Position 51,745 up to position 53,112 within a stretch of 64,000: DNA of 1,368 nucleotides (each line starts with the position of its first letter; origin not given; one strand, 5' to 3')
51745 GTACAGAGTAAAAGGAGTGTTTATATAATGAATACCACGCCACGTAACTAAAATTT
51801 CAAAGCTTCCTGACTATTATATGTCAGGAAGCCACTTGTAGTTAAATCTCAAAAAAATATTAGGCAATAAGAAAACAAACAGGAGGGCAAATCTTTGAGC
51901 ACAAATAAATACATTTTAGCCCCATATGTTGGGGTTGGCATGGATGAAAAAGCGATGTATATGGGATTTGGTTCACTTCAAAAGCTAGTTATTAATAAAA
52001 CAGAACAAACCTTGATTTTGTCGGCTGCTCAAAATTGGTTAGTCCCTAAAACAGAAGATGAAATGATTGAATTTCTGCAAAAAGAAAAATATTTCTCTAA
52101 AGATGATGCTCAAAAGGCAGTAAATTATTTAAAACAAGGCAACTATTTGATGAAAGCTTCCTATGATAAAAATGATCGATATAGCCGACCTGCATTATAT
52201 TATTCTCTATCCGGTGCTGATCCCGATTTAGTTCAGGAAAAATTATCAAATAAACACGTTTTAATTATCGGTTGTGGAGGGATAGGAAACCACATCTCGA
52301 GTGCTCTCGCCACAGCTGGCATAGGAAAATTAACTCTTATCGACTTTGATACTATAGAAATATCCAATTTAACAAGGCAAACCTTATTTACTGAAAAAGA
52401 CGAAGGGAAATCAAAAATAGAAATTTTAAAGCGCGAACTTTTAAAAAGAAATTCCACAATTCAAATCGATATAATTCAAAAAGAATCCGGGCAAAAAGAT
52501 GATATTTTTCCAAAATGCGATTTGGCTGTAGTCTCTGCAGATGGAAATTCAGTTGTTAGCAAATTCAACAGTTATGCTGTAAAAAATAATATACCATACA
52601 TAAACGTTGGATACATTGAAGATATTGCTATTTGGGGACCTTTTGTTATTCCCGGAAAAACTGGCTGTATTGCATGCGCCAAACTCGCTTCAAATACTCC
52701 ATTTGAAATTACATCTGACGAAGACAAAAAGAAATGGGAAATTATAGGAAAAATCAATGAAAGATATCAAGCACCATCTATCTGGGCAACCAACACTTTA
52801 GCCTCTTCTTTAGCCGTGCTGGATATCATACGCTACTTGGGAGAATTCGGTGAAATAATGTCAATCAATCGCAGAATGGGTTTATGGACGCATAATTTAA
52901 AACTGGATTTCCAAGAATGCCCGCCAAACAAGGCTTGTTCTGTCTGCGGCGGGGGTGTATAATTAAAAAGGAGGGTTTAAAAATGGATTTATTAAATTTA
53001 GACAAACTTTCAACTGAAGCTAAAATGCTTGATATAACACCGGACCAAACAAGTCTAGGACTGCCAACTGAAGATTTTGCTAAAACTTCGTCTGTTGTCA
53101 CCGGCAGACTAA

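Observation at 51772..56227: Microcin C-like peptidyl-nucleotide (Trojan-horse) biosynthesis and export cluster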

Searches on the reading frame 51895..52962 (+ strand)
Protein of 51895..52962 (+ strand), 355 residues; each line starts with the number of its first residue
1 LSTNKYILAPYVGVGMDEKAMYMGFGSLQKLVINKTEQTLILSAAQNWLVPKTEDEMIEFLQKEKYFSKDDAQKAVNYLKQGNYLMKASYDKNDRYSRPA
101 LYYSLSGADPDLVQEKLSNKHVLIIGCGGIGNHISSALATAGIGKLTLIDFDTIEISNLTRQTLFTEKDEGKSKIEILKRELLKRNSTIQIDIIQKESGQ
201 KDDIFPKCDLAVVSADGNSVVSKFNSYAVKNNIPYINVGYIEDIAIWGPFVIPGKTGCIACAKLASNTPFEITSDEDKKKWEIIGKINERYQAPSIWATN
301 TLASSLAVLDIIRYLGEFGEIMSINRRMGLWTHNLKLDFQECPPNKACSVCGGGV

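Call 3: search_protein_families(library=pfam, proteins=[window:51895-52962:+], max_evalue=0.01)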
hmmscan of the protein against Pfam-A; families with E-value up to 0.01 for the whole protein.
window:51895-52962:+ (355 aa): 1 family
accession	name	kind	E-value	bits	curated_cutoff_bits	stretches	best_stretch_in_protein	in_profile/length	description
PF00899.27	ThiF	-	1.1e-39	136.4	28.1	1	113-348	14-236/238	ThiF family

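Call 4: search_protein_families(library=ncbifam, proteins=[window:51895-52962:+], max_evalue=0.01)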
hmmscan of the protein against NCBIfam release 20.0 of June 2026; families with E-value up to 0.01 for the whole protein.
window:51895-52962:+ (355 aa): 30 families (the best 25 are shown)
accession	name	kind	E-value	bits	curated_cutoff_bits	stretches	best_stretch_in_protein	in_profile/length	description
TIGR02356.1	adenyl_thiF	equivalog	1.2e-28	99.9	275.25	1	114-261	16-164/203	thiazole biosynthesis adenylyltransferase ThiF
NF009123.0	PRK12475.1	subfamily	1.1e-25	90.7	510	1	93-262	2-170/338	MoeB/ThiF family adenylyltransferase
NF004281.0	PRK05690.1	subfamily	1.1e-24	87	266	1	92-237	9-152/250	molybdopterin-synthase adenylyltransferase MoeB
NF006395.0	PRK08644.1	equivalog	2.5e-24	86.1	159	1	105-219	16-131/215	sulfur carrier protein ThiS adenylyltransferase ThiF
TIGR02355.1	moeB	equivalog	3.6e-24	85.5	376.55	1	113-239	18-146/240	molybdopterin-synthase adenylyltransferase MoeB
NF006444.0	PRK08762.1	equivalog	4.1e-21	75.1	449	1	89-237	121-267/387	molybdopterin-synthase adenylyltransferase MoeB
NF004111.0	PRK05600.1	equivalog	2.5e-20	72.9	437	1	98-210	21-134/371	ThiF family adenylyltransferase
NF006204.0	PRK08328.1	equivalog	7.9e-19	68.2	339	1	114-258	22-168/231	hypothetical protein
TIGR02354.1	thiF_fam2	equivalog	3e-18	66.4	152.2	1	112-212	14-115/200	thiamine biosynthesis protein ThiF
NF005902.0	PRK07878.1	equivalog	3.2e-18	65.8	647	1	91-236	18-161/392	adenylyltransferase/sulfurtransferase MoeZ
NF005646.0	PRK07411.1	equivalog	2.4e-16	59.9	633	1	89-216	12-137/390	molybdopterin-synthase adenylyltransferase MoeB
NF047750.1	SAMPActivE1UbaA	equivalog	3.3e-16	59.5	450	1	92-234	9-149/270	SAMP-activating enzyme E1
NF006077.0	PRK08223.1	equivalog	1.2e-13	50.7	266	1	114-197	23-106/296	hypothetical protein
NF011696.0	PRK15116.1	equivalog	3.5e-13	49.8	304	1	116-196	27-107/268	tRNA cyclic N6-threonylcarbamoyladenosine(37) synthase TcdA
TIGR01408.1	Ube1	subfamily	2.5e-12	45.4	750.05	1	91-201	391-506/1008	ubiquitin-activating enzyme E1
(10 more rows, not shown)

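Call 5: search_solved_structures(query=window:51895-52962:+, max_evalue=0.001, show_alignments=2)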
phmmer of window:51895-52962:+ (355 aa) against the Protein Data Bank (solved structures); distinct sequences matched with E-value up to 0.001: 70 (the best 60 are shown).
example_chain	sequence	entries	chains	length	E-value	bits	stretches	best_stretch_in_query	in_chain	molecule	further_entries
3h5n_A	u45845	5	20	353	2e-73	251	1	5-353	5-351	MccB protein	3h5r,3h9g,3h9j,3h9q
3h5a_A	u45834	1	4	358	3.2e-73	250.3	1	6-353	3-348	MccB protein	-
6om4_A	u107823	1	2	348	5.2e-73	249.7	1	6-352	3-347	MccB protein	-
4nnj_A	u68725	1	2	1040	2.3e-17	66.7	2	80-212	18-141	Ubiquitin-activating enzyme E1 1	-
5tr4_A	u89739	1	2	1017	3.5e-17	66.1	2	116-212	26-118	Ubiquitin-activating enzyme E1 1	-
9jtc_A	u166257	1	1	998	6.4e-17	65.2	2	113-197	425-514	UBA7 protein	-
5l6h_A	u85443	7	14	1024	7.1e-17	65.1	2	116-212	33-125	Ubiquitin-activating enzyme E1 1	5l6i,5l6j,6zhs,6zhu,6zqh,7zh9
6nya_A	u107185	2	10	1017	7.5e-17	65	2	116-212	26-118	Ubiquitin-activating enzyme E1 1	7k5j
3cmm_A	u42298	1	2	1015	7.6e-17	65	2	116-212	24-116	Ubiquitin-activating enzyme E1 1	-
1zfn_A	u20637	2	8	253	1.7e-16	63.8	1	113-262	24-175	Adenylyltransferase thiF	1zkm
1jw9_B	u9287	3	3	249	1.8e-16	63.8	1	105-236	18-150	MOLYBDOPTERIN BIOSYNTHESIS MOEB PROTEIN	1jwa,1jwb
1zud_1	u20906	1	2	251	1.8e-16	63.7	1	113-262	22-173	Adenylyltransferase thiF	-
4ii2_A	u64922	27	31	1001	4.4e-16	62.5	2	115-237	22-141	Ubiquitin-activating enzyme E1 1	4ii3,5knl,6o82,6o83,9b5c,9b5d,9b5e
5um6_A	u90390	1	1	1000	4.4e-16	62.5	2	115-237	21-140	Ubiquitin-activating enzyme E1 1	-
6zht_C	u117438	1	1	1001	4.7e-16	62.4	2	116-212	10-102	Ubiquitin-activating enzyme E1 1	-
5ff5_A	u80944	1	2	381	9.6e-16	61.4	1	82-193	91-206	PaaA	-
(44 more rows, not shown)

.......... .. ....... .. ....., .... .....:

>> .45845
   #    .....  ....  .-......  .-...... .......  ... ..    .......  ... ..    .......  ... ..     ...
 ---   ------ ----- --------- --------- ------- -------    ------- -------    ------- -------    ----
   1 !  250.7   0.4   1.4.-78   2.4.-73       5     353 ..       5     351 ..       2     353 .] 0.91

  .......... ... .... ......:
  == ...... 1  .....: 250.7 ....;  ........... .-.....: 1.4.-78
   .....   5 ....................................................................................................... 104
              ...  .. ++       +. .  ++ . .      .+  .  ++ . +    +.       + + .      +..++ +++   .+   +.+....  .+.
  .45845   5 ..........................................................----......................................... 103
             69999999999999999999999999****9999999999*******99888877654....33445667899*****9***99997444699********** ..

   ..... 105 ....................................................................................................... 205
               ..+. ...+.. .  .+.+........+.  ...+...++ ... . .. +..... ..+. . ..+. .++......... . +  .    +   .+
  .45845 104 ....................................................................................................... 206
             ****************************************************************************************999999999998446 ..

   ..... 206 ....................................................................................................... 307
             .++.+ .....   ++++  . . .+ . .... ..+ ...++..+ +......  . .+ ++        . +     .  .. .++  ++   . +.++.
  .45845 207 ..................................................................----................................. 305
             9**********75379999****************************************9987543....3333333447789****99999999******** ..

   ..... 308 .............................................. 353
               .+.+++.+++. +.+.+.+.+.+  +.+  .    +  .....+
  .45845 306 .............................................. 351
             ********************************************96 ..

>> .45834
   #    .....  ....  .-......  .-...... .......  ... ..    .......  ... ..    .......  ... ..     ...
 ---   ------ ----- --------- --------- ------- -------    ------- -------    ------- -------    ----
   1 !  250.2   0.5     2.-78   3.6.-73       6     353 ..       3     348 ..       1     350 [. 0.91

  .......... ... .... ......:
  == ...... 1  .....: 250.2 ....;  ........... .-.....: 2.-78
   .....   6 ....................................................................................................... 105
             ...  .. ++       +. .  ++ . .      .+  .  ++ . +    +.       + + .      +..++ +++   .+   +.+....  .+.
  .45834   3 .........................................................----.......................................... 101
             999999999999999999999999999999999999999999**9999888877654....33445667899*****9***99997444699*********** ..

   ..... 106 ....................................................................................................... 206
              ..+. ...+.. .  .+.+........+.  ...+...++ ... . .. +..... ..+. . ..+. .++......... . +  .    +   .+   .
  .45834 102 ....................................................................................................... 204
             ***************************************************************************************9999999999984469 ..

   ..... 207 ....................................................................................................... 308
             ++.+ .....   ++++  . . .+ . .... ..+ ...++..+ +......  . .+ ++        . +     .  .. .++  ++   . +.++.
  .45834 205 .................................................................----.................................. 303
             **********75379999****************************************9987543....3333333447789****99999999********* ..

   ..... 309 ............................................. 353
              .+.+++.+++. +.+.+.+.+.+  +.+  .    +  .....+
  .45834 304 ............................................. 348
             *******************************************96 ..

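Call 12: find_homologous_proteins(query=window:51895-52962:+, max_evalue=1e-20)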
Query window:51895-52962:+ (355 aa): 175 proteins with E <= 1e-20 among 3005 candidates; the best 120 are listed.
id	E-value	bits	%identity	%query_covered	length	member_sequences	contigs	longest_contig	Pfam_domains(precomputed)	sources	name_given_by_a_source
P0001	4.2e-226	768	100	96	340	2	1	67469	PF00899.28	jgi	jgi:hypothetical protein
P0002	2.8e-131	456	58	98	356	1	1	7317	PF00899.28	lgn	-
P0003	7.9e-130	451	59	98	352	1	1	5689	PF00899.28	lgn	-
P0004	1.3e-128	447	57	98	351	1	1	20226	PF00899.28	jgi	-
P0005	7.1e-118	412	56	98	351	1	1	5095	PF00899.28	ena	-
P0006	5.9e-104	366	48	98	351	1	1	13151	PF00899.28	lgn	-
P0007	1.5e-103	365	49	98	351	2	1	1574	PF00899.28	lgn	-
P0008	2.5e-101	358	46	98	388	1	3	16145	PF00899.28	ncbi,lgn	-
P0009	1.2e-100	355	50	98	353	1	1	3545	PF00899.28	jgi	jgi:molybdopterin/thiamine biosynthesis adenylyltransferase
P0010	5.3e-99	350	50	99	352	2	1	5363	PF00899.28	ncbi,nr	ncbi:MAG: ThiF family adenylyltransferase [Planctomycetota bacterium]|nr:ThiF family adenylyltransfe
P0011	4.3e-98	347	44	98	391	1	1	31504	PF00899.28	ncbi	-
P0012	2.6e-97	344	46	97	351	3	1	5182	PF00899.28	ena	-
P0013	1.8e-95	338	46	98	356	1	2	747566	PF00899.28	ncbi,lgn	ncbi:MAG: TOMM precursor leader peptide-binding protein [Oligoflexales bacterium]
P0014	5.5e-95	337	47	98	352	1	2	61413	PF00899.28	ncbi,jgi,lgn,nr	ncbi:MAG: ThiF family adenylyltransferase [Gammaproteobacteria bacterium]|jgi:molybdopterin/thiamine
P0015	2.0e-94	335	47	98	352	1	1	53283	PF00899.28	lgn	-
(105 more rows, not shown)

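Call 16: find_encoding_contigs(protein=P0001, flank=3000, max_places=3)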
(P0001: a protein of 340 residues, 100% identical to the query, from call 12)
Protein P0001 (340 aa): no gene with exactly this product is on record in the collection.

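Call 17: find_encoding_contigs(protein=P0002, flank=6000, max_places=3)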
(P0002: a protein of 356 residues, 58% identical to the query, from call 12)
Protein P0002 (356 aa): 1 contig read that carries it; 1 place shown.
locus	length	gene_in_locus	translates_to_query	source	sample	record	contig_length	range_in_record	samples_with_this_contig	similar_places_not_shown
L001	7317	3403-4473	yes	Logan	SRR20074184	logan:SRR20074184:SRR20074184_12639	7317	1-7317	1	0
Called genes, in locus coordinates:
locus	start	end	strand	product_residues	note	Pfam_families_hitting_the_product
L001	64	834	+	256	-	PF05857:TraX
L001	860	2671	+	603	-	PF13560:HTH_31 (faint), PF01381:HTH_3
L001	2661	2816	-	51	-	-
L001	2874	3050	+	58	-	-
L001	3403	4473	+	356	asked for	PF00899:ThiF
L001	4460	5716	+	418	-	PF07690:MFS_1 (weak)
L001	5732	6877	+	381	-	PF01136:Peptidase_U32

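Call 18: find_encoding_contigs(protein=P0004, flank=6000, max_places=3)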
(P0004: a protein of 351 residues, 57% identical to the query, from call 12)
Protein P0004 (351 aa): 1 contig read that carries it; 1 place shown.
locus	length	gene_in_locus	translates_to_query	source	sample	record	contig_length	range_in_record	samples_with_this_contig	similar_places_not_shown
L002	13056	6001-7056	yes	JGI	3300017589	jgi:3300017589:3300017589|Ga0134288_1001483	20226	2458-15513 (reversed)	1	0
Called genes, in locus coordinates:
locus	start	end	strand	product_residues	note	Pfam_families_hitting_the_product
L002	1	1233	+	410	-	PF02655:ATP-grasp_3, PF02786:CPSase_L_D2, PF07478:Dala_Dala_lig_C (faint), PF13535:ATP-grasp_4, PF15632:ATPgrasp_Ter (weak)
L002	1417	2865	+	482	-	PF00155:Aminotran_1_2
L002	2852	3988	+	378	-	-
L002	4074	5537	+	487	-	PF02310:B12-binding, PF04055:Radical_SAM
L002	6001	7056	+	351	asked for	PF00899:ThiF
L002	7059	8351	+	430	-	PF07690:MFS_1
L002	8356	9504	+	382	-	PF01136:Peptidase_U32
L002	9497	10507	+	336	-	PF02016:Peptidase_S66, PF17676:Peptidase_S66C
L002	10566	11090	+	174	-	PF13302:Acetyltransf_3, PF00583:Acetyltransf_1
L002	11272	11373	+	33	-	-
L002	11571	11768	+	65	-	-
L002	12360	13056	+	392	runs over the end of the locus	PF01926:MMR_HSR1, PF03193:RsgA_GTPase (weak), PF05128:DUF697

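Call 23: find_related_loci(query=A1, collection=genome_contigs, flank=7000)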
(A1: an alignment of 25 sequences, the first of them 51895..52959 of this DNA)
Query A1 (355 aa) in genome_contigs; peptide patterns used: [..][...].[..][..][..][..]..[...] (x = any residue, [..] = any of these).
86 stretches matched a pattern; 43 encode a relative of the query (tblastn E <= 1e-3); 43 distinct loci.
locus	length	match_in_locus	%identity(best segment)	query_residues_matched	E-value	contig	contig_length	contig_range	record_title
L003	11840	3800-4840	46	3-351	1e-112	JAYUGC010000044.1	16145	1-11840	MAG: Pseudomonadota bacterium isolate GFS_7976 GFS_7976_43, whole genome shotgun sequence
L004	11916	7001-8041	44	3-351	7e-109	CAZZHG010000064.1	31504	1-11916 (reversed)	MAG TPA_asm: uncultured Pseudobdellovibrionaceae bacterium isolate SRP150892_co2_490 genome assembly, contig: NODE_1825_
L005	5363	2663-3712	50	1-352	2e-108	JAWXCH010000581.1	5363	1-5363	MAG: Planctomycetota bacterium isolate P2IB.134 k99_2180562, whole genome shotgun sequence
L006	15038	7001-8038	44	5-352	1e-102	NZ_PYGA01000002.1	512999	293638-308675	Murinocardiopsis flavida strain DSM 45312 Ga0181034_102, whole genome shotgun sequence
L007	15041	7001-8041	47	5-351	3e-102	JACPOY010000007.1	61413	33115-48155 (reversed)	MAG: Gammaproteobacteria bacterium isolate NC_groundwater_613_Pr5_B-0.1um_38_33 alan_book_18_scaffold_175654, whole geno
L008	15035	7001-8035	43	6-352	5e-99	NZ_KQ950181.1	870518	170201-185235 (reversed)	Thermobifida cellulosilytica TB100 scaffold2, whole genome shotgun sequence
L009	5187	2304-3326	46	5-351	2e-98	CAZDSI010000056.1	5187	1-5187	MAG TPA_asm: uncultured Opitutales bacterium isolate binchicken_co135_18 genome assembly, contig: NODE_15647_length_5187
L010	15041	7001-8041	43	7-355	7e-97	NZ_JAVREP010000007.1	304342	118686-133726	Nocardiopsis lambiniae strain DSM 44743 NODE_7_length_304342_cov_18.691616, whole genome shotgun sequence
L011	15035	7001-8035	43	6-351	1e-96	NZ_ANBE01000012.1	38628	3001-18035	Nocardiopsis xinjiangensis YIM 90004 contig_12, whole genome shotgun sequence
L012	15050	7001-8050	44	2-353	4e-96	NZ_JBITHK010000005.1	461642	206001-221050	Nocardiopsis sp. NPDC050513 NPDC050513_56_B3.ctg-0005, whole genome shotgun sequence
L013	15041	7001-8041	44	7-355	2e-96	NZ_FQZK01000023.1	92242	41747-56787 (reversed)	Nocardiopsis flavescens strain CGMCC 4.5723, whole genome shotgun sequence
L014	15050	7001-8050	44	2-353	4e-96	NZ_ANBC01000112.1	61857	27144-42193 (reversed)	Nocardiopsis lucentensis DSM 44048 contig_112, whole genome shotgun sequence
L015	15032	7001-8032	44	7-354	3e-94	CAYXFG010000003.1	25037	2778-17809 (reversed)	MAG TPA_asm: uncultured Holosporaceae bacterium isolate SRP298887_co1_353 genome assembly, contig: NODE_1714_length_2503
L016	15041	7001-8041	43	3-351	6e-94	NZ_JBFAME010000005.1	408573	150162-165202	Nocardiopsis sp. NPDC049922 NPDC049922_51_C8.ctg-0005, whole genome shotgun sequence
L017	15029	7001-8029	43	7-351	4e-93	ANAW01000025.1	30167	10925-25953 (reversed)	Nocardiopsis synnemataformans DSM 44143 contig_25, whole genome shotgun sequence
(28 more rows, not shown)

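Call 30: search_dna_similar(query=window:51895-52959:+, collection=plasmids, mode=protein, max_rows=30, max_evalue=1e-20)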
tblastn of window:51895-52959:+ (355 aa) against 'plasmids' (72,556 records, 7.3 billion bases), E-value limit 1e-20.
Records with a match: 71; places in all: 72; records where one place covers at least 80% of the query: 40.
Best place of each record, by identity: <60% 71.
By first word of the organism name: Escherichia 27; Helicobacter 27; Borrelia 5; Lactiplantibacillus 3; Salmonella 2; Pantoea 2; Yersinia 1; Borreliella 1; Priestia 1; Nonomuraea 1; and 1 more.
By predicted mobility (MOB-suite, as given by PLSDB): mobilizable 27; non-mobilizable 23; conjugative 21.
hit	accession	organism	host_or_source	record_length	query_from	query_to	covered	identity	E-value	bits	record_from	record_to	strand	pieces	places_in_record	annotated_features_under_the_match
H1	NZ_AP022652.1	Escherichia coli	Homo sapiens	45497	6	352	98%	38.5%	3e-69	242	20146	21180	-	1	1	ThiF family adenylyltransferase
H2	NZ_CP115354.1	Escherichia coli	cat,pure culture,blood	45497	6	352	98%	38.5%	3e-69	242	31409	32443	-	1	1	ThiF family adenylyltransferase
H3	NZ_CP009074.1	Escherichia coli ATCC 25922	human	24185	6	352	98%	38.5%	7e-69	241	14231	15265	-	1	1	ThiF family adenylyltransferase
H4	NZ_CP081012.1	Escherichia coli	cell culture,LAB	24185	6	352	98%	38.5%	7e-69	241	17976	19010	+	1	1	ThiF family adenylyltransferase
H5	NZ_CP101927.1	Escherichia coli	whole organism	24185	6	352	98%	38.5%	7e-69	241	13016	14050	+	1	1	ThiF family adenylyltransferase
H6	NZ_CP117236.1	Escherichia coli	whole organism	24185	6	352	98%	38.5%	7e-69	241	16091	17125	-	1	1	ThiF family adenylyltransferase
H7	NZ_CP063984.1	Escherichia coli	cell culture,LAB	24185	6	352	98%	38.5%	7e-69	241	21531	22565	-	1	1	ThiF family adenylyltransferase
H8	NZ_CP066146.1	Escherichia coli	pig,pure culture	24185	6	352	98%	38.5%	7e-69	241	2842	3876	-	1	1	ThiF family adenylyltransferase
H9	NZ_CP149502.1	Escherichia coli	cell culture,clinical isolate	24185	6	352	98%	38.5%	7e-69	241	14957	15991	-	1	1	ThiF family adenylyltransferase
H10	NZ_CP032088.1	Escherichia coli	Homo sapiens,genome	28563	6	352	98%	38.5%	7e-69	241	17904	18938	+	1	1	ThiF family adenylyltransferase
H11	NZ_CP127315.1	Escherichia coli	Bos taurus,Cell culture,feces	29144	6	352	98%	38.5%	7e-69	241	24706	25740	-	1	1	ThiF family adenylyltransferase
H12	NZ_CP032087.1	Escherichia coli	Homo sapiens,genome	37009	6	352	98%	38.5%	7e-69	241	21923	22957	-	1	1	ThiF family adenylyltransferase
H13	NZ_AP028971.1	Yersinia pseudotuberculosis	-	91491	6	352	98%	38.4%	9e-73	252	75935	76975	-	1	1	ThiF family adenylyltransferase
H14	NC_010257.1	Escherichia coli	-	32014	6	352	98%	38.0%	4e-68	239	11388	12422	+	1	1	ThiF family adenylyltransferase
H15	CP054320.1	Escherichia coli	Homo sapiens,whole organism,rectal swab ...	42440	6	352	98%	38.0%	4e-68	239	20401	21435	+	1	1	ThiF family adenylyltransferase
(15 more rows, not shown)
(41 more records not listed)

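Call 31: get_annotated_region(hit=H3, flank=6000)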
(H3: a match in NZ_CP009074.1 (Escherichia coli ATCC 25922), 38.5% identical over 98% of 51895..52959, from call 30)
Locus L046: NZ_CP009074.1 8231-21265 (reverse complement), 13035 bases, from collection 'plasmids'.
description: Escherichia coli ATCC 25922 plasmid unnamed_2, complete sequence
organism: Escherichia coli ATCC 25922 (NCBI taxid 1322345)
taxonomy: Bacteria; Pseudomonadota; Gammaproteobacteria; Enterobacterales; Enterobacteriaceae; Escherichia; Escherichia coli; Escherichia coli ATCC 25922
host: -; source: human; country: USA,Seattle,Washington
typing (MOB-suite, as given by PLSDB): non-mobilizable; replicon IncX1
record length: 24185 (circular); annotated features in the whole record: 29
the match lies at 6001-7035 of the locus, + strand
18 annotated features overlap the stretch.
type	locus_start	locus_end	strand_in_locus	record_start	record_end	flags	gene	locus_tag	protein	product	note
CDS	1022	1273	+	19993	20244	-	-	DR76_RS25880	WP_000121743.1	plasmid stabilization protein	-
CDS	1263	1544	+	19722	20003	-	-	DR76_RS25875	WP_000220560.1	type II toxin-antitoxin system RelE/ParE family toxin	GO:0030541 - plasmid partitioning [Evidence IEA]; GO:0051290 - protein heterotetramerization [Evidence IEA]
CDS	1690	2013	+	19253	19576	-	-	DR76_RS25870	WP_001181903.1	hypothetical protein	-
CDS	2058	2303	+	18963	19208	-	-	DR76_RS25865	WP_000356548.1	hypothetical protein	-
CDS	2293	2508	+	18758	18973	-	-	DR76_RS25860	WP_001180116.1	hypothetical protein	-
CDS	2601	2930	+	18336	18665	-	-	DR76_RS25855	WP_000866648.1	hypothetical protein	-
CDS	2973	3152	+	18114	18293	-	-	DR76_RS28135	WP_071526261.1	hypothetical protein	-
CDS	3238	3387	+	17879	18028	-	-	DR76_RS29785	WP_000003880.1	hypothetical protein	-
CDS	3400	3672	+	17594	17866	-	-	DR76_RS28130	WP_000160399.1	hypothetical protein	-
CDS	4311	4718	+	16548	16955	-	-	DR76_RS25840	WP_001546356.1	hypothetical protein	-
CDS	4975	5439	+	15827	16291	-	-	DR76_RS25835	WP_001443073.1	hypothetical protein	-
CDS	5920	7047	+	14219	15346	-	-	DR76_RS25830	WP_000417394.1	ThiF family adenylyltransferase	-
CDS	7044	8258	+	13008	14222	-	-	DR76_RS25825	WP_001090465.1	MFS transporter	GO:0055085 - transmembrane transport [Evidence IEA]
CDS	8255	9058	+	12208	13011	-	-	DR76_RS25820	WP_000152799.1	class I SAM-dependent methyltransferase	-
CDS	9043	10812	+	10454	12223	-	-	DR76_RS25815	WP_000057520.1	GNAT family N-acetyltransferase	-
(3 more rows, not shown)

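Call 36: find_encoding_contigs(protein=P0003, flank=6000, max_places=2)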
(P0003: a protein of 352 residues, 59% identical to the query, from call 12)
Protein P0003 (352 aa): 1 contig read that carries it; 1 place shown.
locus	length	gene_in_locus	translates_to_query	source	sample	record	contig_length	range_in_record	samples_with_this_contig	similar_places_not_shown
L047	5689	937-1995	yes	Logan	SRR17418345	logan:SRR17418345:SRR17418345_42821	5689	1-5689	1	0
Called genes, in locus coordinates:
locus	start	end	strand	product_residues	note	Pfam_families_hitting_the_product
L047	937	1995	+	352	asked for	PF00899:ThiF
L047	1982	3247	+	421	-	PF07690:MFS_1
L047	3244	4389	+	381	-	PF01136:Peptidase_U32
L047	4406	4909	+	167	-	PF13302:Acetyltransf_3, PF00583:Acetyltransf_1 (weak)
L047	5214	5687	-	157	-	?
